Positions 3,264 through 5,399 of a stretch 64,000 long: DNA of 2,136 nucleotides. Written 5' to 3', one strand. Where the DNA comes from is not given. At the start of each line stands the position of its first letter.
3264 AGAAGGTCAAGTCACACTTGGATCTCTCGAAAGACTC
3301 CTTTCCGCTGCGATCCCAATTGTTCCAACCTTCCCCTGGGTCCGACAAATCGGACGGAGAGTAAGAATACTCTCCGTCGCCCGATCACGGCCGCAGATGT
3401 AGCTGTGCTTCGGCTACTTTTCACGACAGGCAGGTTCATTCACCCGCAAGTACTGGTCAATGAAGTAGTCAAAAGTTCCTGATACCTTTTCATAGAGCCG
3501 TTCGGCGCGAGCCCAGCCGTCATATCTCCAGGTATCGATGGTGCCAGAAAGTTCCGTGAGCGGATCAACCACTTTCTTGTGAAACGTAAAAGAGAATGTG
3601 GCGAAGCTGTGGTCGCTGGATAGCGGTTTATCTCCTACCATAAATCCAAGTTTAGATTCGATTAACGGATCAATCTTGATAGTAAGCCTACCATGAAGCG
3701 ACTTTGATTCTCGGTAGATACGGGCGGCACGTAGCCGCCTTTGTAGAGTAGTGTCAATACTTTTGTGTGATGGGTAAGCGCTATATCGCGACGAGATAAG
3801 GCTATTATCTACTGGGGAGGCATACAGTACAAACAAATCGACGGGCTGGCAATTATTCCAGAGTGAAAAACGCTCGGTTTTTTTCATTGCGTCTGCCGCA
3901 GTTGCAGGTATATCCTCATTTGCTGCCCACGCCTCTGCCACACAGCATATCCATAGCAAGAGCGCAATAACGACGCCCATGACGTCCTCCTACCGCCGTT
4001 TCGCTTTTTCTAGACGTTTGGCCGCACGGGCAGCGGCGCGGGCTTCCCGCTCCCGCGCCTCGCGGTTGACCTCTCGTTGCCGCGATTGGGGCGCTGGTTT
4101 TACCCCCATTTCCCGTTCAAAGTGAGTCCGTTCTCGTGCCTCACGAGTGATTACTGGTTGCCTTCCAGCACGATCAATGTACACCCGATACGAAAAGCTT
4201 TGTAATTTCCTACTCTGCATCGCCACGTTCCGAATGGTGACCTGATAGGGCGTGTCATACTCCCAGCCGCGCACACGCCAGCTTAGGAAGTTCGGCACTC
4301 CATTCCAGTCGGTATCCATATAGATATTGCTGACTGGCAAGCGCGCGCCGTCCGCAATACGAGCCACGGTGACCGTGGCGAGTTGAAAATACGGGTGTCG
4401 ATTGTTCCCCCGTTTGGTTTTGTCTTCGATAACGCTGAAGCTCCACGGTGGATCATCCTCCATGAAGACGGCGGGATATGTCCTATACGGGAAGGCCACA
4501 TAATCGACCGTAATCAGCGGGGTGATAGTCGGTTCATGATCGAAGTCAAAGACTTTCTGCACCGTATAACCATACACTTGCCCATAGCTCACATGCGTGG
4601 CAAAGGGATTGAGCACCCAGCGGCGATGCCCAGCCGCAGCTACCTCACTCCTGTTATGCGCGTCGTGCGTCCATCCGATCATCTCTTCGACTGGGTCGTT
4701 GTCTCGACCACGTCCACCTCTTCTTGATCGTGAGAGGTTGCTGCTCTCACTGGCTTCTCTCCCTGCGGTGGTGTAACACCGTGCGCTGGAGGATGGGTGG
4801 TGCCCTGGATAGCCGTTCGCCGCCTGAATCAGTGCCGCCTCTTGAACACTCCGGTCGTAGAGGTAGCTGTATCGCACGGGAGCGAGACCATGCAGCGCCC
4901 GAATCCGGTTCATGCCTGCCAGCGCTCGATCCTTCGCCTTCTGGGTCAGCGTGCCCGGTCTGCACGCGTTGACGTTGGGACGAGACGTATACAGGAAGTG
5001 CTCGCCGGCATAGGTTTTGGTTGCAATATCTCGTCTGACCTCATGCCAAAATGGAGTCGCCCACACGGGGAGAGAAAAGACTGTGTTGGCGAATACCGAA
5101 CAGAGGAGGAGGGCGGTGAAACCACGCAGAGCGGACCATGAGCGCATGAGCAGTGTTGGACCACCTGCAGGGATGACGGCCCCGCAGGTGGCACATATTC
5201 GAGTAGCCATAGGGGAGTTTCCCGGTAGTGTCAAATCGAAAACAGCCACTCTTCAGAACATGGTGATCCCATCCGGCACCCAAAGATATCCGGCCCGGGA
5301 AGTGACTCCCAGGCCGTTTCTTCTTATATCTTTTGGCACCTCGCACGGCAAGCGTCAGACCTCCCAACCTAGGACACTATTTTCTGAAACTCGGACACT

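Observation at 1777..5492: ~3.6 kb lower-GC islet bounded by 66-bp direct repeats that duplicate the 3' end of moeA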

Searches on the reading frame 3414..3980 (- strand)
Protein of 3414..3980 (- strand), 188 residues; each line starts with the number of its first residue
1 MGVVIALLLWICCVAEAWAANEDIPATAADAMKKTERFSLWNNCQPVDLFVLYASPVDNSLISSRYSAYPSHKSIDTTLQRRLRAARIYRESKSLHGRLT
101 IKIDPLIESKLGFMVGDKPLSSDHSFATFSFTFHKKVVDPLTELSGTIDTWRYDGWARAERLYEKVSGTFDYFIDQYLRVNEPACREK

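Call 9: search_protein_families(library=pfam, proteins=[window:3414-3980:-], max_evalue=0.01)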
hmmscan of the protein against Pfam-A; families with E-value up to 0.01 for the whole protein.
window:3414-3980:- (188 aa): 0 families

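Call 36: search_protein_families(library=phrogs, proteins=[window:3414-3980:-], max_evalue=0.01)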
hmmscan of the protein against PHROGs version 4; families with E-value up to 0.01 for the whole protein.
window:3414-3980:- (188 aa): 0 families

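Call 37: search_protein_families(library=ncbifam, proteins=[window:3414-3980:-], max_evalue=0.01)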
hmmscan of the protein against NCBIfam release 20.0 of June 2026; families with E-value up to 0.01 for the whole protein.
window:3414-3980:- (188 aa): 0 families

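Call 38: search_protein_families(library=padloc, proteins=[window:3414-3980:-], max_evalue=0.01)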
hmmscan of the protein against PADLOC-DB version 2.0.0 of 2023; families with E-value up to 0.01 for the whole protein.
window:3414-3980:- (188 aa): 0 families

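Call 72: find_homologous_proteins(query=window:3414-3980:-)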
Query window:3414-3980:- (188 aa): 2 proteins with E <= 0.001 among 127 candidates.
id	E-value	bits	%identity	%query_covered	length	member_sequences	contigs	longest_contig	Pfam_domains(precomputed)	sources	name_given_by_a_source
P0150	1.9e-123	427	100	100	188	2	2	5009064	-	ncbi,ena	-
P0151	4.0e-71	257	63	100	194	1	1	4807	-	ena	-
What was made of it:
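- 3414..3980 (-): sp188, a hypothetical protein with a signal-peptide-like N-terminus. Only one other homologue cluster exists among 5.8 billion clusters (P0151, 63% identity) (call 72).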

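Call 73: find_encoding_contigs(protein=P0151, flank=5000, max_places=3)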
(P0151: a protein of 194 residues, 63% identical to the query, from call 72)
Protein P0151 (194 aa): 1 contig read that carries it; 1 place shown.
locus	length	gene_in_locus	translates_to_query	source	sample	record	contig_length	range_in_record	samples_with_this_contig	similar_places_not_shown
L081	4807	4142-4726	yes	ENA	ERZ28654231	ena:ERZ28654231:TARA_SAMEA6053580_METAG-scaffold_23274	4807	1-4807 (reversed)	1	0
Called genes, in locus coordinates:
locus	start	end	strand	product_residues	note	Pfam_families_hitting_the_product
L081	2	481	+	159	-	?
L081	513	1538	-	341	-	PF02685:Glucokinase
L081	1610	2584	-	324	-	PF03446:NAD_binding_2, PF00393:6PGD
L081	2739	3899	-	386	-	PF02515:CoA_transf_3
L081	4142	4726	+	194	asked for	-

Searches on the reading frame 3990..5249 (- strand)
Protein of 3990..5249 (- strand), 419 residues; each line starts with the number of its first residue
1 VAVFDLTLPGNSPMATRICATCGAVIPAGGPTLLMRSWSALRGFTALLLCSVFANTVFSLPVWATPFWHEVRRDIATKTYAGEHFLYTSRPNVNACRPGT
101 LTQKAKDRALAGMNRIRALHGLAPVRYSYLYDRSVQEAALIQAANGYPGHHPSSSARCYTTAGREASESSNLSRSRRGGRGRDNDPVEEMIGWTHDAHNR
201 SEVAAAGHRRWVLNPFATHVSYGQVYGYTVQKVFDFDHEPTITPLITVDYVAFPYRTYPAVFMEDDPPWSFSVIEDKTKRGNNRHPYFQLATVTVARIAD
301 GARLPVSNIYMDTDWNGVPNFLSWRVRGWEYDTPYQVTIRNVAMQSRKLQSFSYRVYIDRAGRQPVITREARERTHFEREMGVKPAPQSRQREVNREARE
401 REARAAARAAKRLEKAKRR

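Call 9: search_protein_families(library=pfam, proteins=[window:3990-5249:-], max_evalue=0.01)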
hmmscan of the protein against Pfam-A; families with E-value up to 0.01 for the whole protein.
window:3990-5249:- (419 aa): 1 family
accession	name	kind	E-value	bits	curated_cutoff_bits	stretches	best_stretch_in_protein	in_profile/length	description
PF00188.32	CAP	-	3.2e-05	25.2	21.1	1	113-231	4-109/117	Cysteine-rich secretory protein family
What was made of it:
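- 3990..5147 (-): CAP/SCP-domain protein (385 aa) with a C-terminal beta-rich domain and a basic tail. Pfam CAP, 25.2 bits against a cut-off of 21.1 (call 9).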

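Call 29: find_homologous_proteins(query=window:3990-5153:-)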
Query window:3990-5153:- (387 aa): 199 proteins with E <= 0.001 among 8000 candidates; the best 120 are listed.
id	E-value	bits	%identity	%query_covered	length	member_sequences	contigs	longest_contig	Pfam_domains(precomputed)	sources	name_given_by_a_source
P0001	1.4e-259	878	99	99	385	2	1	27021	-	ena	-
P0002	4.8e-192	656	78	96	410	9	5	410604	-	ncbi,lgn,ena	-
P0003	1.6e-190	651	78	86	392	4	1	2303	-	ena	-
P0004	3.6e-190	650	74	98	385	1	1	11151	PF00188.33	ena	-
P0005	1.3e-183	628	73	96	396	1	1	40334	PF00188.33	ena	-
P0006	3.7e-183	627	74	90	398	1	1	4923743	PF00188.33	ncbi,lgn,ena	-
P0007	6.6e-182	623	73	90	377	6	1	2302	-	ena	-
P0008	1.3e-181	622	73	96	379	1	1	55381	-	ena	-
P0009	7.6e-181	619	75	86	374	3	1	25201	PF00188.33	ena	-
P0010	3.3e-180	617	72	96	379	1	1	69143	-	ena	-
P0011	1.2e-179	615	74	86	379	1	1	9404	-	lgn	-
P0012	2.8e-176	604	71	96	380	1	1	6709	PF00188.33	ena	-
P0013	3.3e-174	597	72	96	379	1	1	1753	PF00188.33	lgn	-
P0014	1.2e-172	592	67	100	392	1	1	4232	-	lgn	-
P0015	1.6e-172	592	72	86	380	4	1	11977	-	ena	-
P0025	1.2e-160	553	66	96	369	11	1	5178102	PF00188.33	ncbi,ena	-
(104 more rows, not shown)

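Call 30: find_encoding_contigs(protein=P0001, flank=8000, max_places=3)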
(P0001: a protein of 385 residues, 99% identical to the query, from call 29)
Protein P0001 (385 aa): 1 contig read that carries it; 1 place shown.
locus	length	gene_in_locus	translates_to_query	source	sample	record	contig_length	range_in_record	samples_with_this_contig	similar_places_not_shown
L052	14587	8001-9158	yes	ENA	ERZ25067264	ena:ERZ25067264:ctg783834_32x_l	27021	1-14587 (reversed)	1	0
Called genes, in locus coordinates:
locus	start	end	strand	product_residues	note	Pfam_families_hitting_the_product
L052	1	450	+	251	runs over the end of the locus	PF01895:PhoU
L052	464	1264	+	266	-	PF00072:Response_reg, PF00486:Trans_reg_C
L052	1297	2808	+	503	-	PF00989:PAS, PF08448:PAS_4 (weak), PF12860:PAS_7 (weak), PF13188:PAS_8, PF00512:HisKA, PF02518:HATPase_c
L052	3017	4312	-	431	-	PF01743:PolyA_pol, PF12627:PolyA_pol_RNAbd, PF01966:HD, PF13735:tRNA_NucTran2_2 (weak)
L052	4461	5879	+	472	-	PF01225:Mur_ligase, PF08245:Mur_ligase_M, PF02875:Mur_ligase_C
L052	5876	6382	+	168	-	PF00731:AIRC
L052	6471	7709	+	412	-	PF03453:MoeA_N, PF00994:MoCF_biosynth, PF03454:MoeA_C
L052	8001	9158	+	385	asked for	-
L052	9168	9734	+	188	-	-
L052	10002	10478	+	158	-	-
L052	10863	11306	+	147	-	-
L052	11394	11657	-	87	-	PF06769:YoeB_toxin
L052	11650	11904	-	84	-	PF02604:PhdYeFM_antitox, PF12910:PHD_like (weak)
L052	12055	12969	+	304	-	PF01063:Aminotran_4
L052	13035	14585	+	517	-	?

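Call 31: find_encoding_contigs(protein=P0002, flank=8000, max_places=5)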
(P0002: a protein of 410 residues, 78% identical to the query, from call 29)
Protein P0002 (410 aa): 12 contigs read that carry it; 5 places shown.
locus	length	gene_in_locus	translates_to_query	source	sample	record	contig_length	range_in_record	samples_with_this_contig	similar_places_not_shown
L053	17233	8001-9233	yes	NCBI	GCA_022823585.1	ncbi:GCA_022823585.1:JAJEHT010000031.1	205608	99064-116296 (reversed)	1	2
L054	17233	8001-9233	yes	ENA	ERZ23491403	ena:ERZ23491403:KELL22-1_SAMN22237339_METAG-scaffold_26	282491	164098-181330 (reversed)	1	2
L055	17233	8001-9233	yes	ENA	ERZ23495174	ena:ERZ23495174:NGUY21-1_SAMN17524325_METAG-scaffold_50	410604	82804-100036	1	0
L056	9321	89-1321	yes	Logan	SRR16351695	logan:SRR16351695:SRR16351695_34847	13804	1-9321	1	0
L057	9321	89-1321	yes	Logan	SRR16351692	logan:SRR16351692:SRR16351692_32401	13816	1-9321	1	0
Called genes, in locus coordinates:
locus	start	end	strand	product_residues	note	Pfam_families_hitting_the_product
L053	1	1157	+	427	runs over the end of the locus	PF00994:MoCF_biosynth, PF18146:CinA_KH, PF02464:CinA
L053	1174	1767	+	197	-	PF10469:AKAP7_NLS (weak), PF02834:LigT_PEase, PF13563:2_5_RNA_ligase2, PF02834:LigT_PEase (weak)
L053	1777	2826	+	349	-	PF00154:RecA_N, PF06745:ATPase (weak), PF08423:Rad51, PF13191:AAA_16 (faint), PF27531:MT3502_N (weak), PF01637:ATPase_2 (faint), PF21096:RecA_C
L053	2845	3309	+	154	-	PF21982:RecX_HTH1 (faint), PF02631:RecX_HTH2 (weak), PF21981:RecX_HTH3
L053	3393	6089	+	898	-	PF01411:tRNA-synt_2c, PF07973:tRNA_SAD, PF02272:DHHA1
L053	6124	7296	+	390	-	PF02562:PhoH, PF13604:AAA_30 (weak), PF13245:AAA_19 (weak)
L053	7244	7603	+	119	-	PF02130:YbeY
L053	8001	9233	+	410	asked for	-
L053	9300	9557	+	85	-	-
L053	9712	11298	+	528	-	PF20154:LNT_N, PF00795:CN_hydrolase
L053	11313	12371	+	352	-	PF03462:PCRF, PF00472:RF-1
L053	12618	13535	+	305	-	PF09754:PAC2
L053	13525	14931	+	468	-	PF00919:UPF0004, PF04055:Radical_SAM, PF18693:TRAM_2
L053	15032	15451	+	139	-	PF21157:DksA_N (weak), PF01258:zf-dskA_traR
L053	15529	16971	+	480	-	PF13660:DUF4147, PF05161:MOFRL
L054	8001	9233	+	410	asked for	-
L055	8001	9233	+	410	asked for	-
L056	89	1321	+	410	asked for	-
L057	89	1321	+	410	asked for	-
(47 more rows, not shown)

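Call 32: find_encoding_contigs(protein=P0025, flank=8000, max_places=3)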
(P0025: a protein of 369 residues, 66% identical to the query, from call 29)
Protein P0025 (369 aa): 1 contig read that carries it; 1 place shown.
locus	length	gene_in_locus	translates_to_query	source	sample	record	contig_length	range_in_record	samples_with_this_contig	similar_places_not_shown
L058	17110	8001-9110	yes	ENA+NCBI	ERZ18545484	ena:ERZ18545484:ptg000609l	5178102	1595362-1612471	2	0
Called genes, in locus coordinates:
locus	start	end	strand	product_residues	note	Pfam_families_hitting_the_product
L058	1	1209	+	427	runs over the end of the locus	PF00994:MoCF_biosynth, PF18146:CinA_KH, PF02464:CinA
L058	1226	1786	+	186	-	PF10469:AKAP7_NLS (weak), PF02834:LigT_PEase, PF13563:2_5_RNA_ligase2, PF02834:LigT_PEase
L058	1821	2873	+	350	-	PF00154:RecA_N, PF06745:ATPase, PF08423:Rad51, PF13191:AAA_16 (weak), PF27531:MT3502_N, PF01637:ATPase_2 (faint), PF21096:RecA_C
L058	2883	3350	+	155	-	PF21982:RecX_HTH1 (faint), PF02631:RecX_HTH2, PF21981:RecX_HTH3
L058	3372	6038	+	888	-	PF01411:tRNA-synt_2c, PF07973:tRNA_SAD, PF02272:DHHA1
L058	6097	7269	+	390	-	PF02562:PhoH, PF13604:AAA_30 (weak), PF13245:AAA_19 (weak)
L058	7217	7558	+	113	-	PF02130:YbeY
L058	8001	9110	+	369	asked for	PF00188:CAP (weak)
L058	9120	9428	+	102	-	-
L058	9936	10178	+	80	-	PF02604:PhdYeFM_antitox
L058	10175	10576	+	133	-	PF01850:PIN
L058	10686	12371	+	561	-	PF20154:LNT_N, PF00795:CN_hydrolase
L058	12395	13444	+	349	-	PF03462:PCRF, PF00472:RF-1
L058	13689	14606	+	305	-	PF09754:PAC2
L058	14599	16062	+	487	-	PF00919:UPF0004, PF04055:Radical_SAM, PF18693:TRAM_2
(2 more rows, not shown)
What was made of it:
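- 3990..5147 (-): The closest outside this species (66-78% identity) sit at another locus, ybeY-lnt, in related Binatia (calls 29, 31, 32).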

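Call 36: search_protein_families(library=phrogs, proteins=[window:3990-5153:-], max_evalue=0.01)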
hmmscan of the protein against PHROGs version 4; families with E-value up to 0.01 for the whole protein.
window:3990-5153:- (387 aa): 0 families

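Call 37: search_protein_families(library=ncbifam, proteins=[window:3990-5153:-], max_evalue=0.01)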
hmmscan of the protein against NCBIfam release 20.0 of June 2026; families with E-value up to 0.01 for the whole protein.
window:3990-5153:- (387 aa): 0 families

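Call 38: search_protein_families(library=padloc, proteins=[window:3990-5153:-], max_evalue=0.01)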
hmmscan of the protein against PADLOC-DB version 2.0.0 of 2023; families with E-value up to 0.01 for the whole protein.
window:3990-5153:- (387 aa): 0 families

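Call 89: search_solved_structures(query=window:3990-5147:-, max_evalue=0.01)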
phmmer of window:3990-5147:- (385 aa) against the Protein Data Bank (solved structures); distinct sequences matched with E-value up to 0.01: 0.

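Call 100: predict_structure(alignment_id=A1)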
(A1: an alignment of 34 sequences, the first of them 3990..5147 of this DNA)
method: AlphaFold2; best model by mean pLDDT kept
length: 385 residues; sequences in the alignment: 34
mean_pLDDT: 59.6   pTM: 0.54
mean pLDDT of the five models: 59.6, 57.4, 56.0, 55.2, 48.2
residues with pLDDT >= 90: 5; 70-90: 127; 50-70: 103; < 50: 150
segments of 3 or more residues with pLDDT < 50: 1-26, 113-116, 135-147, 159-185, 189-194, 201-233, 281-283, 326-345, 347-360
pLDDT, mean of each block of 10 residues (from residue 1): 46 42 48 69 78 80 81 79 66 68 69 57 73 46 49 62 36 42 49 49 37 36 38 50 56 83 89 72 61 74 83 77 51 39 44 36 69 73 70
secondary structure, 60 per line:
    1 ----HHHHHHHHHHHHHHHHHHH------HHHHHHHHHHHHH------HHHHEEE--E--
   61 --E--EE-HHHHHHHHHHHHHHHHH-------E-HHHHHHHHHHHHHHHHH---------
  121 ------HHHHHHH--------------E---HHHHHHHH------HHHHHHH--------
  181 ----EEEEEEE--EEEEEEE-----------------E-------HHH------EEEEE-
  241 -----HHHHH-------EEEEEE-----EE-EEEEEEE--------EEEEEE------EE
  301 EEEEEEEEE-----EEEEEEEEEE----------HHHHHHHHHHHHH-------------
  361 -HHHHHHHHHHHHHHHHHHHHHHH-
elements in order: H5-23 H30-42 H49-52 E53-55 H69-85 H95-111 H127-133 H152-159 H166-172 E185-191 E194-200 E235-239 H246-250 E258-263 E272-278 E287-292 E299-309 E315-324 H335-347 H362-384
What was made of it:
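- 3990..5147 (-): The AF2 model is low-confidence, pLDDT 59.6 (call 100).
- Tried and rejected: The AF2 model of the CAP protein came out at pLDDT 59.6, too poor for a fold search (call 100).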
